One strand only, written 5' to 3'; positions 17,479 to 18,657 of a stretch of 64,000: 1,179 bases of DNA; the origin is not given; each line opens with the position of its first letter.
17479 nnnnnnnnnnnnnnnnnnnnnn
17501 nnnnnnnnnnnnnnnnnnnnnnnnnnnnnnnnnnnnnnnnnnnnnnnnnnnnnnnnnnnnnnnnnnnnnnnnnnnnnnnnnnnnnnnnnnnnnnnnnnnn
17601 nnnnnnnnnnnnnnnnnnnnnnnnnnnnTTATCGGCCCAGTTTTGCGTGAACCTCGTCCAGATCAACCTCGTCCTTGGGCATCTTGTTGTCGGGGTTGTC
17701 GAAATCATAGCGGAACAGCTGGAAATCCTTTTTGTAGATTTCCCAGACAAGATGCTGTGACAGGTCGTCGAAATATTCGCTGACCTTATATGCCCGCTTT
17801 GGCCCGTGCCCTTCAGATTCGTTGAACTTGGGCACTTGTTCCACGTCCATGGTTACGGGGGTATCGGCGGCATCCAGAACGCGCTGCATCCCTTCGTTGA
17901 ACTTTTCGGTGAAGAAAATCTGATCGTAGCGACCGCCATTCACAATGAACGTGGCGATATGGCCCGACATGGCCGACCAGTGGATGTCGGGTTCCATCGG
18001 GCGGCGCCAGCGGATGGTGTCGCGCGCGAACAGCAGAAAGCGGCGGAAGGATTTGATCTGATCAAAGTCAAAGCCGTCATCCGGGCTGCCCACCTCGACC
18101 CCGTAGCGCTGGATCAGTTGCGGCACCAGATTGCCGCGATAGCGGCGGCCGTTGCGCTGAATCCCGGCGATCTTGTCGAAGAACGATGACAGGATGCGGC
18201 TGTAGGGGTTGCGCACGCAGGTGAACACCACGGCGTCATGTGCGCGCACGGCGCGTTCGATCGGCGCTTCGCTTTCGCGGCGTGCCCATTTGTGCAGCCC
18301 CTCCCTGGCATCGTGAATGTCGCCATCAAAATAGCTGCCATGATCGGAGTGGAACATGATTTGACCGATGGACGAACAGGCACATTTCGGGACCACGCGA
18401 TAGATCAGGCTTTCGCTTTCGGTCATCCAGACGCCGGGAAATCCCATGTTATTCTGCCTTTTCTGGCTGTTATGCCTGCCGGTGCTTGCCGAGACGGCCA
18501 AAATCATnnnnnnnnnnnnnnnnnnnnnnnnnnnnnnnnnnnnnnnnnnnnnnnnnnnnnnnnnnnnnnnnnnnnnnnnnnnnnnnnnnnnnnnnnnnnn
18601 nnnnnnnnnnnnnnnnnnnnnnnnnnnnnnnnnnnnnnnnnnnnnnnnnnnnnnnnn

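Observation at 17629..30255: Compositionally atypical glycan island with two sulfotransferases, sitting where fabF would be expected after fabD-fabG-acpP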

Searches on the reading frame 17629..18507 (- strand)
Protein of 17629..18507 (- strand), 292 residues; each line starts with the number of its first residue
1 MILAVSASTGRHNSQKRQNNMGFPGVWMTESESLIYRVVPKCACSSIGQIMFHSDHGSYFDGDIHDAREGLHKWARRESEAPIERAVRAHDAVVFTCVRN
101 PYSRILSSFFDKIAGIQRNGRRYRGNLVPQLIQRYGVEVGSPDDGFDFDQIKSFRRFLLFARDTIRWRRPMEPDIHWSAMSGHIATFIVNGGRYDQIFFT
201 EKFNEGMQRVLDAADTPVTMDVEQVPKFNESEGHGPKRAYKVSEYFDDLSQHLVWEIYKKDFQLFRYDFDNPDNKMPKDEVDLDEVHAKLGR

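Call 5: search_protein_families(library=pfam, proteins=[window:17629-18507:-], max_evalue=0.01)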
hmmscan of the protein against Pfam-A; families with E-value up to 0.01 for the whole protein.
window:17629-18507:- (292 aa): 1 family
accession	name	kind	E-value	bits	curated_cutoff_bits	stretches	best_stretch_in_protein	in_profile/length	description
PF03567.20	Sulfotransfer_2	-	3.9e-33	116.1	22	1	26-268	3-252/252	Sulfotransferase family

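Call 6: search_protein_families(library=ncbifam, proteins=[window:17629-18507:-], max_evalue=0.01)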
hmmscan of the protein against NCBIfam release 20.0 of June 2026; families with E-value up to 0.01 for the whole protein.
window:17629-18507:- (292 aa): 0 families

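Call 34: search_solved_structures(query=window:17629-18507:-, max_evalue=1)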
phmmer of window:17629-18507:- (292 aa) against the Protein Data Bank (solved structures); distinct sequences matched with E-value up to 1: 3.
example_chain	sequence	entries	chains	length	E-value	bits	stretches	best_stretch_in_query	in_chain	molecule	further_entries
5chs_A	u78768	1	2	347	0.062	15.8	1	14-81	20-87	RNA-directed RNA polymerase L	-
5a22_A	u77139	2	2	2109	0.28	13.7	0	15-81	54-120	VESICULAR STOMATITIS VIRUS L POLYMERASE | RNA-directed RNA polymerase L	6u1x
1di0_A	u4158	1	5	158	0.7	12.4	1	185-234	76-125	LUMAZINE SYNTHASE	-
